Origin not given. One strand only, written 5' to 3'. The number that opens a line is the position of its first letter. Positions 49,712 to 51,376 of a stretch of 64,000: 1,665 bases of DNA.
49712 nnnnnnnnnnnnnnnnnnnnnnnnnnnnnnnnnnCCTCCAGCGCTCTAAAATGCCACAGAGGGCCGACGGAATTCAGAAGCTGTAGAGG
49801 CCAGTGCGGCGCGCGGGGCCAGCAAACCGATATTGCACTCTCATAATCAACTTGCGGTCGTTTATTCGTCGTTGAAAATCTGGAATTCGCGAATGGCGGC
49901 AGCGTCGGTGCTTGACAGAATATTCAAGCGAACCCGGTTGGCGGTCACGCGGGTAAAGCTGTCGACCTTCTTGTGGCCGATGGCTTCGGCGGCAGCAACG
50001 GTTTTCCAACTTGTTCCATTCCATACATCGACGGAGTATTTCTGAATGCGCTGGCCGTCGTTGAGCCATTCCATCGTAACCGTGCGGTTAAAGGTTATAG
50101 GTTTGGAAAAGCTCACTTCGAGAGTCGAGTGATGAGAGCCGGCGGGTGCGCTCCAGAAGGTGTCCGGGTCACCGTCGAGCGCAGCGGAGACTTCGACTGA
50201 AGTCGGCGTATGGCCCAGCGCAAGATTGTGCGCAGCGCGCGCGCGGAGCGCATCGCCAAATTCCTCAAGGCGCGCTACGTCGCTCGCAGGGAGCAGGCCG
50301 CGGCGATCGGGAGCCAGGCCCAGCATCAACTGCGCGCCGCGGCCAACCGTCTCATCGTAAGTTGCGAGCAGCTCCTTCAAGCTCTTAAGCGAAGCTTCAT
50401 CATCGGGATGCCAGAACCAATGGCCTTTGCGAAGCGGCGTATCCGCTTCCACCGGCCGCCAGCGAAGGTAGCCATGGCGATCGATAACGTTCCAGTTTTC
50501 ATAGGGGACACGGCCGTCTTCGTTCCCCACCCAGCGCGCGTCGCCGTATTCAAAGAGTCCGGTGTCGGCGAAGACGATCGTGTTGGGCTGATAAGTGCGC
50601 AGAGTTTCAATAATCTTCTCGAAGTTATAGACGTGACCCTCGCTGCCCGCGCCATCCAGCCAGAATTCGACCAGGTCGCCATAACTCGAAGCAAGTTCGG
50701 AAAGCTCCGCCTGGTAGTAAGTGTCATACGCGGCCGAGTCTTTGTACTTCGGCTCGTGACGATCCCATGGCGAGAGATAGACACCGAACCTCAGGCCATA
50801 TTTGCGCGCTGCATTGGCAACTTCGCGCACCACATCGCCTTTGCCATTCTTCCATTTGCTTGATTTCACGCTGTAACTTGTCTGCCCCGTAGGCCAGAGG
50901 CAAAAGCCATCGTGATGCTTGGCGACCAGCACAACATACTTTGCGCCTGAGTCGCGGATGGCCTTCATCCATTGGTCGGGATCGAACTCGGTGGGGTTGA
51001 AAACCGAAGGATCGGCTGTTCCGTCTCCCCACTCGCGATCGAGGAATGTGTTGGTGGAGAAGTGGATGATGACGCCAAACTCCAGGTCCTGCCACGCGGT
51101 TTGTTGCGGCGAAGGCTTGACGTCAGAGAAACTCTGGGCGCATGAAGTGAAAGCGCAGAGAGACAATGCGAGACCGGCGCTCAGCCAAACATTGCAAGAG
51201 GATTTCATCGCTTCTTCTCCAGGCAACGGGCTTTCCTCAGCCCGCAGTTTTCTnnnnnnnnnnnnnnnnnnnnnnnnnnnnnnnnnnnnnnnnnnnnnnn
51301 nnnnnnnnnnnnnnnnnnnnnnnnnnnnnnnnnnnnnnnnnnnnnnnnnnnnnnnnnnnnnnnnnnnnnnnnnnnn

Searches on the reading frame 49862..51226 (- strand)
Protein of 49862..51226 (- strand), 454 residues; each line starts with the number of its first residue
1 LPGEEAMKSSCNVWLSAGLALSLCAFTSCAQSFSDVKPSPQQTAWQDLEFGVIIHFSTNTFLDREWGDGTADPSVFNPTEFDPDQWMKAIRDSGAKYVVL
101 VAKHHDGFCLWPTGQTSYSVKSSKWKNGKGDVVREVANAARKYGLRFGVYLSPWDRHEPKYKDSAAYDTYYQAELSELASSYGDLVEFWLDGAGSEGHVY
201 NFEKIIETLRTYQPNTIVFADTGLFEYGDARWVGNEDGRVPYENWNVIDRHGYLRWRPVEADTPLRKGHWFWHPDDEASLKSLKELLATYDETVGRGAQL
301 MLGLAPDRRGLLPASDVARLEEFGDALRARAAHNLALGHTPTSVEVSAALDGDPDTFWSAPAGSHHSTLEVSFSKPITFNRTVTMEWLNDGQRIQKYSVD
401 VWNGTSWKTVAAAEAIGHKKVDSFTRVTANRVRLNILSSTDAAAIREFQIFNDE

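Call 69: search_protein_families(library=pfam, proteins=[window:49862-51226:-], max_evalue=0.00001)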
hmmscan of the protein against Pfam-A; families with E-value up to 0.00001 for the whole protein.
window:49862-51226:- (454 aa): 3 families
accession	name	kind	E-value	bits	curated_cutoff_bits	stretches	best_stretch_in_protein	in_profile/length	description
PF01120.23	Alpha_L_fucos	-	7.7e-45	154.3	25.2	1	74-328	87-341/345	Alpha-L-fucosidase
PF00754.31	F5_F8_type_C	-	1.3e-14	54.8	28.2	1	345-447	13-126/127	F5/8 type C domain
PF22633.2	F5_F8_type_C_2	-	2.2e-09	38.2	27.8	1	349-434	2-91/91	NedA-like, galactose-binding domain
